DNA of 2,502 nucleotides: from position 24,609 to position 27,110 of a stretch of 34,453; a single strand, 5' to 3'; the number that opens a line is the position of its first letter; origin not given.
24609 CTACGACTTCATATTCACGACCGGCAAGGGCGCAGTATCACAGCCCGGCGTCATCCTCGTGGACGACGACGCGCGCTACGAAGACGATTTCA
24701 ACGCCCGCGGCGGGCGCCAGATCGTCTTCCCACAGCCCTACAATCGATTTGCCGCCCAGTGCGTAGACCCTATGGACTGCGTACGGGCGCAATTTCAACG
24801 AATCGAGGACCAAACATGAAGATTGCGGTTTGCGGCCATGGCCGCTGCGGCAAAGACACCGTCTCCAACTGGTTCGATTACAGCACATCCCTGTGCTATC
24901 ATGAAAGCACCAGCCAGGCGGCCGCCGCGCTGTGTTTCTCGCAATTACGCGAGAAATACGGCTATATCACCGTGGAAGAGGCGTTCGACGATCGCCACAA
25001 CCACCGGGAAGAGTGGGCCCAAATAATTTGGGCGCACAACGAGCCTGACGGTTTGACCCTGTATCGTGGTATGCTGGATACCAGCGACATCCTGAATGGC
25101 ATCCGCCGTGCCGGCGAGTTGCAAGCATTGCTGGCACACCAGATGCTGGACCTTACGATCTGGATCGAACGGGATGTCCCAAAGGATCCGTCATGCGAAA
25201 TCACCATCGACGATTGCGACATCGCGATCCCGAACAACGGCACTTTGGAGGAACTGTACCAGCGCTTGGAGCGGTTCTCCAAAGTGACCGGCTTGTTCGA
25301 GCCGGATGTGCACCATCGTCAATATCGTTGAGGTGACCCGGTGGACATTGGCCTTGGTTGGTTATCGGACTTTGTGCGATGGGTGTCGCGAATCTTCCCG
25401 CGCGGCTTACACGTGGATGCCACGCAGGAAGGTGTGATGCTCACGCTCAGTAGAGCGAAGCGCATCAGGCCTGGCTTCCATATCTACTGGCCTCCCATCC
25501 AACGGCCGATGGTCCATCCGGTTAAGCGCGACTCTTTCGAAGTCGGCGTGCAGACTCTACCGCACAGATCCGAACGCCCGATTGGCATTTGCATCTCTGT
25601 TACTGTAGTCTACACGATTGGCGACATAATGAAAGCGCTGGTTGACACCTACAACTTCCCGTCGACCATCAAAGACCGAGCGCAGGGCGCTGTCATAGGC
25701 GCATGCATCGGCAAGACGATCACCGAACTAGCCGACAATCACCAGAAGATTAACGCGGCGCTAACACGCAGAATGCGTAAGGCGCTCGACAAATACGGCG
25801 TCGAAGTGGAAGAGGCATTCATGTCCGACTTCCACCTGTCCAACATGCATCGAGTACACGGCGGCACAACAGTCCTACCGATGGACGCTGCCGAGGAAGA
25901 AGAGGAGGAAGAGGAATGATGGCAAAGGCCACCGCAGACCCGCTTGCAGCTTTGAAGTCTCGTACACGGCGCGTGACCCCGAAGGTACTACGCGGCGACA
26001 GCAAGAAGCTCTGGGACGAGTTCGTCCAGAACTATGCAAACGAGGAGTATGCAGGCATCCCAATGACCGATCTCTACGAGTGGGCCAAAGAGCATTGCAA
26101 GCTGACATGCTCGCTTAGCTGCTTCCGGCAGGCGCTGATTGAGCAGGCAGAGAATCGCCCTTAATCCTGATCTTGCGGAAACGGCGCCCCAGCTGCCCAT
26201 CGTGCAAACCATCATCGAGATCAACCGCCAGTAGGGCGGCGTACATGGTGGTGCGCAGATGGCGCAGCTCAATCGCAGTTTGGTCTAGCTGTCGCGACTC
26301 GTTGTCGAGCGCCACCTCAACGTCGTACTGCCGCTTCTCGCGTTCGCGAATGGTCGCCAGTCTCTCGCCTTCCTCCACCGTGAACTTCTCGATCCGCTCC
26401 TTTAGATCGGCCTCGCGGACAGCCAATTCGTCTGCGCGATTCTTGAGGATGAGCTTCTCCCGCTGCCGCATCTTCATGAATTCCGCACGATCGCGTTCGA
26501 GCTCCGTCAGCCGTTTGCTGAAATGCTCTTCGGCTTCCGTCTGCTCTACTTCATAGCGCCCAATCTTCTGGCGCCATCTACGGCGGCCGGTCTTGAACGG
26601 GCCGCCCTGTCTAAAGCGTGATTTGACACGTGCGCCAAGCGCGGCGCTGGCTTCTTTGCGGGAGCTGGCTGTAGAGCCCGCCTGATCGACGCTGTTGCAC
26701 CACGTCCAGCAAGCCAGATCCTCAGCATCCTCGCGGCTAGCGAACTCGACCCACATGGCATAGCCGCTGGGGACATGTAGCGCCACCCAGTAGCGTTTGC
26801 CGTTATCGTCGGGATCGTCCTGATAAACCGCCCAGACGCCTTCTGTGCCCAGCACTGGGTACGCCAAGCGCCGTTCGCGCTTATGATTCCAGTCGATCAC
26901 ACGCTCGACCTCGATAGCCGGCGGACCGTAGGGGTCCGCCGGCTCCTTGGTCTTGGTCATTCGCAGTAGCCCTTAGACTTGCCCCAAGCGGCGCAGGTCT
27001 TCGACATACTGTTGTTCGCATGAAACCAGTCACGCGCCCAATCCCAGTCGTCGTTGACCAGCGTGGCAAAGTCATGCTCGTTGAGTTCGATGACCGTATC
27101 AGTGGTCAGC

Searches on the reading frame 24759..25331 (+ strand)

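Call 8: search_protein_families(library=pfam, proteins=[window:24759-25331:+], max_evalue=0.01)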
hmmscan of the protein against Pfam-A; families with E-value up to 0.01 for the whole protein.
window:24759-25331:+ (190 aa): 1 family
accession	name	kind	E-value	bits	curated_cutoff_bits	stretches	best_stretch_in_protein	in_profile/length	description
PF21448.3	DNMK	-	0.00049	20.2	27.1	0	22-59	3-40/232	Deoxynucleotide monophosphate kinase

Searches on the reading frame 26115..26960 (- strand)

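Call 8: search_protein_families(library=pfam, proteins=[window:26115-26960:-], max_evalue=0.01)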
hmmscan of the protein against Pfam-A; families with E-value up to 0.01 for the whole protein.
window:26115-26960:- (281 aa): 1 family
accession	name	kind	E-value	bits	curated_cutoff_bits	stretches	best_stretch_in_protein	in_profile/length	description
PF02922.24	CBM_48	-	0.0052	17.5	22.4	0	11-69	18-76/83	Carbohydrate-binding module 48 (Isoamylase N-terminal domain)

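Call 94: search_protein_families(library=phrogs, proteins=[window:26115-26960:-], max_evalue=0.00001)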
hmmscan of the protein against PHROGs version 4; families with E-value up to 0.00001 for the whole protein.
window:26115-26960:- (281 aa): 0 families
